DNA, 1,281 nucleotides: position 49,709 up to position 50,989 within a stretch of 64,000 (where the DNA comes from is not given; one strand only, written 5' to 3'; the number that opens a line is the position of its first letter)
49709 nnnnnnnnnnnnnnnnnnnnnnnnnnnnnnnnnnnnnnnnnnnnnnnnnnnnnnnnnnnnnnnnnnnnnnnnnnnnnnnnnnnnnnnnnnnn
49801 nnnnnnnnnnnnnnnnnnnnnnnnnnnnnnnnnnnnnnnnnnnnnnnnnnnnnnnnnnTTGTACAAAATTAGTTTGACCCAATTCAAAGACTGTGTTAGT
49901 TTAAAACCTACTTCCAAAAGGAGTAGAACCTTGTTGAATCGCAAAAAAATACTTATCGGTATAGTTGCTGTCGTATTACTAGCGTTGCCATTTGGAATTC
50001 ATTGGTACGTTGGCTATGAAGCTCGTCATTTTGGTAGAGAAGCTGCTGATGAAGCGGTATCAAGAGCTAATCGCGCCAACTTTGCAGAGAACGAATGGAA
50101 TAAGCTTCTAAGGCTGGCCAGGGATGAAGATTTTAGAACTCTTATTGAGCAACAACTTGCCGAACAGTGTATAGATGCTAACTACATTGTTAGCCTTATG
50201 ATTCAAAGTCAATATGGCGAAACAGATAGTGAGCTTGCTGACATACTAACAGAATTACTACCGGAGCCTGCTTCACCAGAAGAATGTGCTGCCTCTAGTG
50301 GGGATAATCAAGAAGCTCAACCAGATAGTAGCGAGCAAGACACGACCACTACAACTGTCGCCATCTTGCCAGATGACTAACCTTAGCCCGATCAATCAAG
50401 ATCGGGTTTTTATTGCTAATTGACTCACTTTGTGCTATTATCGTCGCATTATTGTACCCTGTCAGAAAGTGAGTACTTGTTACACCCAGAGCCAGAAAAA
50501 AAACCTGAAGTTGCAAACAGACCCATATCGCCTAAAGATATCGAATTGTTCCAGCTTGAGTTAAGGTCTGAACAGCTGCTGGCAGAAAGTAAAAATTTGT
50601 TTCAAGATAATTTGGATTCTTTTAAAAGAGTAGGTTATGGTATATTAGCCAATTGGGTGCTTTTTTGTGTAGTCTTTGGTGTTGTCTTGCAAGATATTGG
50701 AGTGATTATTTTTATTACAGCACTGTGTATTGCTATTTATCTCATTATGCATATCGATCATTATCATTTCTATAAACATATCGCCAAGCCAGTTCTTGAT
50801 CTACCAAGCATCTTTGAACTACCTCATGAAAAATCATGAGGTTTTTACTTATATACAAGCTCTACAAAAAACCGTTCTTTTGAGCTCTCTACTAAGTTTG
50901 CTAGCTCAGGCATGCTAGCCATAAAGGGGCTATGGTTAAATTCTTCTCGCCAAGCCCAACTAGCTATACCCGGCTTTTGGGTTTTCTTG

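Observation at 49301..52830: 3.5 kb island of unknown genes inserted inside the str operon between rpsG and fusA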

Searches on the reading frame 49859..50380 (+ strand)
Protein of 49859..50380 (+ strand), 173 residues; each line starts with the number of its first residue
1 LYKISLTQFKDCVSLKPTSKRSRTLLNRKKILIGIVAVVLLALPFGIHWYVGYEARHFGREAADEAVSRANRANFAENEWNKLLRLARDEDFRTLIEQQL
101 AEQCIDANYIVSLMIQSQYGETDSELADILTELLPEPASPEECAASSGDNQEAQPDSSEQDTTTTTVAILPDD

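Call 7: search_protein_families(library=pfam, proteins=[window:49859-50380:+], max_evalue=1)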
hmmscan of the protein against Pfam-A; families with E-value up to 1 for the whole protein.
window:49859-50380:+ (173 aa): 4 families
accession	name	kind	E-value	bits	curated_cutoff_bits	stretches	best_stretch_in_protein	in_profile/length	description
PF10397.14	ADSL_C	-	0.091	13.5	32.7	1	58-110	17-68/79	Adenylosuccinate lyase C-terminus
PF06097.16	DUF945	-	0.12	11.8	26.8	1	29-76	3-46/460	Bacterial protein of unknown function (DUF945)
PF20563.3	DUF6773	-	0.25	11.6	27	1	18-58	75-115/163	Family of unknown function (DUF6773)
PF08139.17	LPAM_1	-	0.97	10.5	20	0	29-42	2-15/18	Prokaryotic membrane lipoprotein lipid attachment site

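Call 8: search_protein_families(library=ncbifam, proteins=[window:49859-50380:+], max_evalue=1)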
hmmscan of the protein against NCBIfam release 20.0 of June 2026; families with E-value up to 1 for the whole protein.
window:49859-50380:+ (173 aa): 0 families

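Call 49: find_homologous_proteins(query=window:49934-50380:+)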
Query window:49934-50380:+ (148 aa): 3 proteins with E <= 0.001 among 256 candidates.
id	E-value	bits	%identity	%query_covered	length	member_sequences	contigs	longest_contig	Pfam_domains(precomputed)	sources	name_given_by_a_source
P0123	2.6e-78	279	88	97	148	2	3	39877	-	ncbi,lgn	-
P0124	1.4e-54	202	72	78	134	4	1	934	-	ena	-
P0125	2.8e-50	188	65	95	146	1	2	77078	-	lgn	-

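Call 55: search_protein_families(library=padloc, proteins=[window:49934-50380:+], max_evalue=0.1)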
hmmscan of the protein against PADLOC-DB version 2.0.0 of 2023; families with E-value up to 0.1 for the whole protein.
window:49934-50380:+ (148 aa): 0 families

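Call 56: search_protein_families(library=phrogs, proteins=[window:49934-50380:+], max_evalue=0.1)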
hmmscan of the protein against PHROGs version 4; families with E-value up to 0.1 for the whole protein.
window:49934-50380:+ (148 aa): 2 families
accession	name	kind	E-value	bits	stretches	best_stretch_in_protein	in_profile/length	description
phrog_2466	-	lysis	0.0041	17.9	1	4-57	3-55/172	Rz-like spanin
phrog_2346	-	unknown function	0.025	15.6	1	49-92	16-57/112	-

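Call 59: find_encoding_contigs(protein=P0125, flank=5000, max_places=3)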
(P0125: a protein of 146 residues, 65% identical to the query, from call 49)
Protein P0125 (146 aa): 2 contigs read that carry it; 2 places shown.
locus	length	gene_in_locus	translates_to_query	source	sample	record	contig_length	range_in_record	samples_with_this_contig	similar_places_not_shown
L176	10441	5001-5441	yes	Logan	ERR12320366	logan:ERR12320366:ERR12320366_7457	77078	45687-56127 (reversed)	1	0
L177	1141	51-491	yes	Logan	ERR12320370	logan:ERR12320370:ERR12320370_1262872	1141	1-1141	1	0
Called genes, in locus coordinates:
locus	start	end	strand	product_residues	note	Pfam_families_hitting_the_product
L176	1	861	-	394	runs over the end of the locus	PF00009:GTP_EFTU, PF03144:GTP_EFTU_D2, PF03143:GTP_EFTU_D3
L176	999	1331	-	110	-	-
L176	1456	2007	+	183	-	-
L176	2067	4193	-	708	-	PF00009:GTP_EFTU, PF22042:EF-G_D2, PF03144:GTP_EFTU_D2, PF14492:EFG_III, PF16658:RF3_C (weak), PF03764:EFG_IV, PF00679:EFG_C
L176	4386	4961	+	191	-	-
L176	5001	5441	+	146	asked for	-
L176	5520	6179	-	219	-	PF00293:NUDIX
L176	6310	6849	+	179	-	-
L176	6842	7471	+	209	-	PF13521:AAA_28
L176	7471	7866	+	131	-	-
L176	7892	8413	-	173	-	-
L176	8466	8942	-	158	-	PF00177:Ribosomal_S7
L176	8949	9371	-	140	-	PF00164:Ribosom_S12_S23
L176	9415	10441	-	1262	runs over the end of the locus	PF04997:RNA_pol_Rpb1_1, PF00623:RNA_pol_Rpb1_2, PF04983:RNA_pol_Rpb1_3, PF04998:RNA_pol_Rpb1_5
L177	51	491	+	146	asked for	-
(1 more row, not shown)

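Call 60: find_encoding_contigs(protein=P0124, flank=5000, max_places=3)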
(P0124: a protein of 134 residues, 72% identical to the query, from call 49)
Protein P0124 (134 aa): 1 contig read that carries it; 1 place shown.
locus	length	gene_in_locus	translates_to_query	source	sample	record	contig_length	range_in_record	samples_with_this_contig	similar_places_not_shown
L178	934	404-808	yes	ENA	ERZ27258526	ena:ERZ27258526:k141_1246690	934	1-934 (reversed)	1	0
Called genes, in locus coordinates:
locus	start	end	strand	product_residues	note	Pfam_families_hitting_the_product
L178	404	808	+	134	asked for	-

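Call 84: search_protein_families(library=ncbifam, proteins=[L176:6842-7471:+], max_evalue=0.001)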
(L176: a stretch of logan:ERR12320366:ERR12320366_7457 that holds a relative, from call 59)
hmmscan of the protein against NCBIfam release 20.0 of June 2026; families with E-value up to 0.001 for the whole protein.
L176:6842-7471:+ (209 aa): 0 families

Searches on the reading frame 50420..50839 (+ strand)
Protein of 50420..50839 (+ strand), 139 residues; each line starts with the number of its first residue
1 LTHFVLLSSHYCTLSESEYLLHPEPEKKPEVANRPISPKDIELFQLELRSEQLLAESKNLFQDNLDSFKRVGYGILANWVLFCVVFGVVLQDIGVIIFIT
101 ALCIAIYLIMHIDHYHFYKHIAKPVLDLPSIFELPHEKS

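Call 7: search_protein_families(library=pfam, proteins=[window:50420-50839:+], max_evalue=1)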
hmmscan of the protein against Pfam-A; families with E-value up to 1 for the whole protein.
window:50420-50839:+ (139 aa): 3 families
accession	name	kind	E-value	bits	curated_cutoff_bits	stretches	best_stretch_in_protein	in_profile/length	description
PF06645.18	SPC12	-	0.01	16.3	23.6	1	74-120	15-61/71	Microsomal signal peptidase 12 kDa subunit (SPC12)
PF06808.19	DctM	-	0.066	12.5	23.8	1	66-117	303-354/413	Tripartite ATP-independent periplasmic transporter, DctM component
PF16954.10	HRG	-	0.58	11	27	1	85-107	6-28/52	Haem-transporter, endosomal/lysosomal, haem-responsive gene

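Call 8: search_protein_families(library=ncbifam, proteins=[window:50420-50839:+], max_evalue=1)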
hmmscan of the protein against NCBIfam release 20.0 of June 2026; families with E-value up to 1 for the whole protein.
window:50420-50839:+ (139 aa): 0 families

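Call 50: find_encoding_contigs(protein=window:50420-50839:+, flank=6000, max_places=6)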
Protein window:50420-50839:+ (139 aa): no gene with exactly this product is on record in the collection.

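Call 51: find_related_loci(query=window:50420-50839:+, collection=viral_contigs, flank=5000)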
Query window:50420-50839:+ (139 aa) in viral_contigs; peptide patterns used: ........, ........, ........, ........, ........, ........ (x = any residue, [..] = any of these).
31 stretches matched a pattern, but none encodes a relative of the query by tblastn (E <= 1e-3).

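Call 55: search_protein_families(library=padloc, proteins=[window:50420-50839:+], max_evalue=0.1)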
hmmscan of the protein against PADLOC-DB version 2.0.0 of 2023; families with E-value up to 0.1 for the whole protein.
window:50420-50839:+ (139 aa): 1 family
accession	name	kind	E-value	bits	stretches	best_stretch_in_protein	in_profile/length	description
PDLC02381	pAgo_II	-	0.013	12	1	4-65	506-566/617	Class II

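Call 56: search_protein_families(library=phrogs, proteins=[window:50420-50839:+], max_evalue=0.1)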
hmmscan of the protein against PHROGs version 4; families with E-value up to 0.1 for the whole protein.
window:50420-50839:+ (139 aa): 1 family
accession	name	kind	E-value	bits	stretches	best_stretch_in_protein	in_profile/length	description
phrog_28744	-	unknown function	0.072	14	1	68-91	5-28/45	-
